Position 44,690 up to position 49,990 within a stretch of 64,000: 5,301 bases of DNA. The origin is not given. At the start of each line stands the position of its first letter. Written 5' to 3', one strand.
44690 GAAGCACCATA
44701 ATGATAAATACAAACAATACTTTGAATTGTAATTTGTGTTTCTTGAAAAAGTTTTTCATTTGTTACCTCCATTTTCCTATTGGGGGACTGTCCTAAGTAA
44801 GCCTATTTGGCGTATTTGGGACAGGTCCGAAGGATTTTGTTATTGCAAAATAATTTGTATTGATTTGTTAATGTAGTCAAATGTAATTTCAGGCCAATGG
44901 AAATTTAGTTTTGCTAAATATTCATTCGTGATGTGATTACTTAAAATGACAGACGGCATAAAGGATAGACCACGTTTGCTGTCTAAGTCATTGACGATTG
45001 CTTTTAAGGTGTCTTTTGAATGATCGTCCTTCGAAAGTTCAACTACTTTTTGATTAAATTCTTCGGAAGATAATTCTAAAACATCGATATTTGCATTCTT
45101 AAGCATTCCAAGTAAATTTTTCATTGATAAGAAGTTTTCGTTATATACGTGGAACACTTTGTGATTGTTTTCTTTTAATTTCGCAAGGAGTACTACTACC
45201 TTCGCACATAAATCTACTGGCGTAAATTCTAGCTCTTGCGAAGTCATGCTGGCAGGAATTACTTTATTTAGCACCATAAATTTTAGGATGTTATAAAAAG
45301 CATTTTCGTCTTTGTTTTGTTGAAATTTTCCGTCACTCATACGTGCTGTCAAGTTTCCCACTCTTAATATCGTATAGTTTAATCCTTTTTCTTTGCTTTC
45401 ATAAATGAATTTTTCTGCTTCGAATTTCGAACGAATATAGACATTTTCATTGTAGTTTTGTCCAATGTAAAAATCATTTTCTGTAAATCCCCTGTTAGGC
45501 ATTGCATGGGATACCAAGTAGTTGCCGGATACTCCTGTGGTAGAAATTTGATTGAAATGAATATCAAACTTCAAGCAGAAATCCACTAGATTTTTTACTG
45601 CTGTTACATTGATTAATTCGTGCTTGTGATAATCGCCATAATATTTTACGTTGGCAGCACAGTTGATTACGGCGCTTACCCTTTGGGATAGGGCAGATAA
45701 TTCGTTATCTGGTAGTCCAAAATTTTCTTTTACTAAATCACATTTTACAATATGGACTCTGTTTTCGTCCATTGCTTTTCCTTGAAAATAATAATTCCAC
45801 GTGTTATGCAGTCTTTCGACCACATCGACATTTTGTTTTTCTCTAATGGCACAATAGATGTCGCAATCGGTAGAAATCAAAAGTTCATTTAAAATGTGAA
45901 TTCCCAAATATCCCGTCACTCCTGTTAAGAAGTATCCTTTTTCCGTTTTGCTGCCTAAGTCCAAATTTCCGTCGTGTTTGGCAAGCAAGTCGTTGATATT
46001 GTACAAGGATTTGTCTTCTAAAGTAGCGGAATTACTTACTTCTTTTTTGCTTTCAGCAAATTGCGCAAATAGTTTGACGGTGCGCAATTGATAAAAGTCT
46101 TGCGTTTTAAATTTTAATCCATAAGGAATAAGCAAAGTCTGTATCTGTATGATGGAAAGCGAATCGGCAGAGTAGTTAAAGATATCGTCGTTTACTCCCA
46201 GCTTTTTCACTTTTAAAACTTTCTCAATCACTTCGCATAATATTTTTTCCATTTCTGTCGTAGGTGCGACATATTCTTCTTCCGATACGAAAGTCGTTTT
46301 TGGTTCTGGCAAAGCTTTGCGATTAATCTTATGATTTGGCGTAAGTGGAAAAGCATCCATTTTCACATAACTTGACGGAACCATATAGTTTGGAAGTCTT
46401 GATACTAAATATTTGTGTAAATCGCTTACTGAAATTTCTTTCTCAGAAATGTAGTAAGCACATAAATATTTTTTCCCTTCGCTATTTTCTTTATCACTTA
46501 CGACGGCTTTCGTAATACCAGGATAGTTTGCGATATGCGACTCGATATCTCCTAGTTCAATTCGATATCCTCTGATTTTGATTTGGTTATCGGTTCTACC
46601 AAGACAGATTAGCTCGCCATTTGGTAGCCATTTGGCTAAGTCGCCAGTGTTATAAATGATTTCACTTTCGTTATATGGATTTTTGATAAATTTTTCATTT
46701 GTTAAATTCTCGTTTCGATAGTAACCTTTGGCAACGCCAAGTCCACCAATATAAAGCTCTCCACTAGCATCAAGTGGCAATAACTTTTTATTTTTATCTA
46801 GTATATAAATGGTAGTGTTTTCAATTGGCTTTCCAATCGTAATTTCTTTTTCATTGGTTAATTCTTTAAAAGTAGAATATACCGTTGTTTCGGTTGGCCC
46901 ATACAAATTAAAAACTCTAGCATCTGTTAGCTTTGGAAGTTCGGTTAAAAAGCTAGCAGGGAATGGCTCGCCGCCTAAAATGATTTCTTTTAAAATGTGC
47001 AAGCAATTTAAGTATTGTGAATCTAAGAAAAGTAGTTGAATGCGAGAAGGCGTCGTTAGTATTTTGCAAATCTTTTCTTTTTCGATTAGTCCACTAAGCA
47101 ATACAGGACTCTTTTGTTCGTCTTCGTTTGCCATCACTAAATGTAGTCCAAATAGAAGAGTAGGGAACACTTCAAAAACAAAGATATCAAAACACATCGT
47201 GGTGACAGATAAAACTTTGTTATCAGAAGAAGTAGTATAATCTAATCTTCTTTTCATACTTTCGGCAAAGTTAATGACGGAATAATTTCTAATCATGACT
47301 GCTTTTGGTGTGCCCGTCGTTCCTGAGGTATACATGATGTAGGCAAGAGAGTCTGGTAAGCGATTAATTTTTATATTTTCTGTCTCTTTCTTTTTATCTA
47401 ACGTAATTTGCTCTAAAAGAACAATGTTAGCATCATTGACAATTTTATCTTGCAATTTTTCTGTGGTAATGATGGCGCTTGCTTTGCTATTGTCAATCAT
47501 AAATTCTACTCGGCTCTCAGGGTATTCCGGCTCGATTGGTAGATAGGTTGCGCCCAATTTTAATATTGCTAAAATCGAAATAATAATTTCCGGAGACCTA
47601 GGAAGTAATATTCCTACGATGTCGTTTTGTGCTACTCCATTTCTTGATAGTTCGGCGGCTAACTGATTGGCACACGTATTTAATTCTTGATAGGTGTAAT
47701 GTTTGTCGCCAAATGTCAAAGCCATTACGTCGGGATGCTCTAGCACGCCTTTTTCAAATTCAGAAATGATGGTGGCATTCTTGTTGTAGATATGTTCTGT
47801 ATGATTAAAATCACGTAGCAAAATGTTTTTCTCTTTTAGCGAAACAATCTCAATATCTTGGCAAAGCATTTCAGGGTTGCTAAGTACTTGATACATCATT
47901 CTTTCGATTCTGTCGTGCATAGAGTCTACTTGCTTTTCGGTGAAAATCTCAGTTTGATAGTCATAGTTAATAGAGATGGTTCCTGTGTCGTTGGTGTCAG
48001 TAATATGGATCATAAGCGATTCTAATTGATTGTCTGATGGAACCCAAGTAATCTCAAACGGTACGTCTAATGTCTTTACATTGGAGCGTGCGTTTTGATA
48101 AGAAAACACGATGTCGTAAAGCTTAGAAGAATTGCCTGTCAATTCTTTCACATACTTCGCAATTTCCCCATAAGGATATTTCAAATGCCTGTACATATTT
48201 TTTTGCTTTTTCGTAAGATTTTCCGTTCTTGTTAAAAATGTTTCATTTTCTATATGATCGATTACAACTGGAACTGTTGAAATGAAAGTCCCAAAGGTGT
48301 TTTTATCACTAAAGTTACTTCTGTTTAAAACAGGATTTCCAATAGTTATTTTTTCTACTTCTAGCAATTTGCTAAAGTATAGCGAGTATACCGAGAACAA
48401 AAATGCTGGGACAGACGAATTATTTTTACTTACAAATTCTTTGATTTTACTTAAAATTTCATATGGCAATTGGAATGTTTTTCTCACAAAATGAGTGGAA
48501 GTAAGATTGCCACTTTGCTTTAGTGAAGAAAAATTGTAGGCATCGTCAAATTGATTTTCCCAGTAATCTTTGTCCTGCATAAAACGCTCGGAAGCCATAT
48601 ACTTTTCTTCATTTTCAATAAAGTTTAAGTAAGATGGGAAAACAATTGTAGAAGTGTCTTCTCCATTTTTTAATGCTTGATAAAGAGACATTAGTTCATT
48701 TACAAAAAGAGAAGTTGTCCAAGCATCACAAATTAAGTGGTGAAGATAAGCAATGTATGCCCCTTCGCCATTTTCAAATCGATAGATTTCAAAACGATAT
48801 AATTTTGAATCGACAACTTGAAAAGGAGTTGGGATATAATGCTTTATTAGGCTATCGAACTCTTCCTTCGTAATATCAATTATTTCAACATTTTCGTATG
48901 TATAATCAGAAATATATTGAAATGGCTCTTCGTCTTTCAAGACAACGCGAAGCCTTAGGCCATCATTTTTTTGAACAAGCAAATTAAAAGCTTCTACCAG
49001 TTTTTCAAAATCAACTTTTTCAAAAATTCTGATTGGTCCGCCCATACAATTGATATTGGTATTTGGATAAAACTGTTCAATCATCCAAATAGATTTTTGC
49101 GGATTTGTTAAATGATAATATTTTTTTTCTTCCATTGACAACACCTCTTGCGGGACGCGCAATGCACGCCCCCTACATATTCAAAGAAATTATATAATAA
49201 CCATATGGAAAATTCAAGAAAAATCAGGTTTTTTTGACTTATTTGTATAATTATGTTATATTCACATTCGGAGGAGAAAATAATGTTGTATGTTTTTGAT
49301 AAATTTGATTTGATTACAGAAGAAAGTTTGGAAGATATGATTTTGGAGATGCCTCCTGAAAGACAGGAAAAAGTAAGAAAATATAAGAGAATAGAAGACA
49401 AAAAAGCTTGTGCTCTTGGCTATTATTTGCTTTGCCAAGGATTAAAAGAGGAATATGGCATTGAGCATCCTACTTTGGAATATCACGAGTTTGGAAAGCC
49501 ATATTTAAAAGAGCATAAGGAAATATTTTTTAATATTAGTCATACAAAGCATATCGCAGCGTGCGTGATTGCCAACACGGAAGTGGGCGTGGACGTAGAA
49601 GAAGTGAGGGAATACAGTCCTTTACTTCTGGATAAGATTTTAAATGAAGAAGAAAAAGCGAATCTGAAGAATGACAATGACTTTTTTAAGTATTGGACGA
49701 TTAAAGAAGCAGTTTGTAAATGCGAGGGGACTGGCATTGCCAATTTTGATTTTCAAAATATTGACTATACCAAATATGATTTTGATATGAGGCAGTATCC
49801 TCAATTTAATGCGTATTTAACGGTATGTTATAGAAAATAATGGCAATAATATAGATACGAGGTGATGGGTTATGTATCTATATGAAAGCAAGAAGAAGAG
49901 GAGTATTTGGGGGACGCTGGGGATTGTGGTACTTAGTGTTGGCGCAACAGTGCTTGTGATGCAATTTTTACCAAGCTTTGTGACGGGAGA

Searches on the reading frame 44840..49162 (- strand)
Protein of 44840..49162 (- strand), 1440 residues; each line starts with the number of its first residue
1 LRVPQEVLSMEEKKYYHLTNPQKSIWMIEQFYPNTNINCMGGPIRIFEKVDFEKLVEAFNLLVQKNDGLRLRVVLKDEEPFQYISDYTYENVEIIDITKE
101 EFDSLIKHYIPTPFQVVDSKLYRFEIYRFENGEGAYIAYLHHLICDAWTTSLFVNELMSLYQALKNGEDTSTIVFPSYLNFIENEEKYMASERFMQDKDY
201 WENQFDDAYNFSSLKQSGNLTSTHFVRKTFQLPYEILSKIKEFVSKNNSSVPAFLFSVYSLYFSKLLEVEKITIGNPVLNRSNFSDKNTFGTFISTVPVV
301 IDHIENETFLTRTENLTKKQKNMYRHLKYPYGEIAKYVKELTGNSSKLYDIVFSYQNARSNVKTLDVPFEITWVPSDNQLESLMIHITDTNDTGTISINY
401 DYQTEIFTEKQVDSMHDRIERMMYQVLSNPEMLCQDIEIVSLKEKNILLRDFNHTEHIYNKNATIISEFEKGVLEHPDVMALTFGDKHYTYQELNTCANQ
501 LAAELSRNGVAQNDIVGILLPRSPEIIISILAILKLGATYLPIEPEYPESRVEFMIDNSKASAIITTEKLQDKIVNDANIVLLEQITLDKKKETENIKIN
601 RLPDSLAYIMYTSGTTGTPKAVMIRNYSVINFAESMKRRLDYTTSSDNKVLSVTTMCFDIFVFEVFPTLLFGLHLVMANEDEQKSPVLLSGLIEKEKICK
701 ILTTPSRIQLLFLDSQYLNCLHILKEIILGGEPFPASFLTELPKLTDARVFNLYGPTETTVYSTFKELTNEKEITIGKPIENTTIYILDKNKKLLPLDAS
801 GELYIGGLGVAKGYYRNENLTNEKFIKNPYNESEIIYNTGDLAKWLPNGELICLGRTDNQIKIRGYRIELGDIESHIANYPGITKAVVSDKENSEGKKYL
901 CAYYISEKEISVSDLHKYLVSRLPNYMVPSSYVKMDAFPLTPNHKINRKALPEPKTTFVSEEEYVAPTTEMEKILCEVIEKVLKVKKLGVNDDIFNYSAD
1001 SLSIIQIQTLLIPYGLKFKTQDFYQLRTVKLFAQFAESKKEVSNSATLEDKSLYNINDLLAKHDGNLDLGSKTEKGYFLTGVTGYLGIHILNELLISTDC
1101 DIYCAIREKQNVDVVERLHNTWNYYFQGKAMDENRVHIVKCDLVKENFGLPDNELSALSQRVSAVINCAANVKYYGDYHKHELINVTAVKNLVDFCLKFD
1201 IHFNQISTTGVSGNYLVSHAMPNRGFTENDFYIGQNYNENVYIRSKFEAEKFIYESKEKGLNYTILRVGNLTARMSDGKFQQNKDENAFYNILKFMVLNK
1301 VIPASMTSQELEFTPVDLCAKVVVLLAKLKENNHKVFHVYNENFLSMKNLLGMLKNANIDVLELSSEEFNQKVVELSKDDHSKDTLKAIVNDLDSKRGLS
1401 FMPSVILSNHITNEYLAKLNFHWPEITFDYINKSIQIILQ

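Call 106: search_protein_families(library=pfam, proteins=[window:44840-49162:-], max_evalue=0.00001)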
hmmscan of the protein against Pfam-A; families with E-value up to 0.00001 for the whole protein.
window:44840-49162:- (1440 aa): 5 families
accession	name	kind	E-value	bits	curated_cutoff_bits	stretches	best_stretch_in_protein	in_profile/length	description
PF00501.34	AMP-binding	-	6.1e-80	269.3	29.9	1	469-815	1-384/384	AMP-binding enzyme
PF00668.25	Condensation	-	2.4e-73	247.8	30.6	1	14-448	3-455/456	Condensation domain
PF07993.18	NAD_binding_4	-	4e-44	151.1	20.1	1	1079-1322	1-257/258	Male sterility protein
PF01370.27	Epimerase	-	4.1e-15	56.3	20.9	1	1078-1332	2-230/240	NAD dependent epimerase/dehydratase family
PF04321.23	RmlD_sub_bind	-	4.8e-07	29.6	27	1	1134-1347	23-220/287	RmlD substrate binding domain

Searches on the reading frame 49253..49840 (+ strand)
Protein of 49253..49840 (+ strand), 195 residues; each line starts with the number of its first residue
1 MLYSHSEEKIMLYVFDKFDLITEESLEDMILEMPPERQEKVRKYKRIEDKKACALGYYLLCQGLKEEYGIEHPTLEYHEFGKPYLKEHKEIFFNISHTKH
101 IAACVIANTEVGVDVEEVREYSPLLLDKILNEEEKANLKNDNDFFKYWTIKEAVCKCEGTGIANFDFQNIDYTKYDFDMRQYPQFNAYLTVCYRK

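Call 106: search_protein_families(library=pfam, proteins=[window:49253-49840:+], max_evalue=0.00001)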
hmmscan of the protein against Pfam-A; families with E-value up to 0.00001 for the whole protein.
window:49253-49840:+ (195 aa): 2 families
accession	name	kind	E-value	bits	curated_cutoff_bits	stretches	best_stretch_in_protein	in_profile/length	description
PF01648.25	ACPS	-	1.3e-11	45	25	1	111-171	2-75/111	4'-phosphopantetheinyl transferase superfamily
PF22624.1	AASDHPPT_N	-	1.7e-06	28.6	27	1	25-102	9-93/100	4'-phosphopantetheinyl transferase, N-terminal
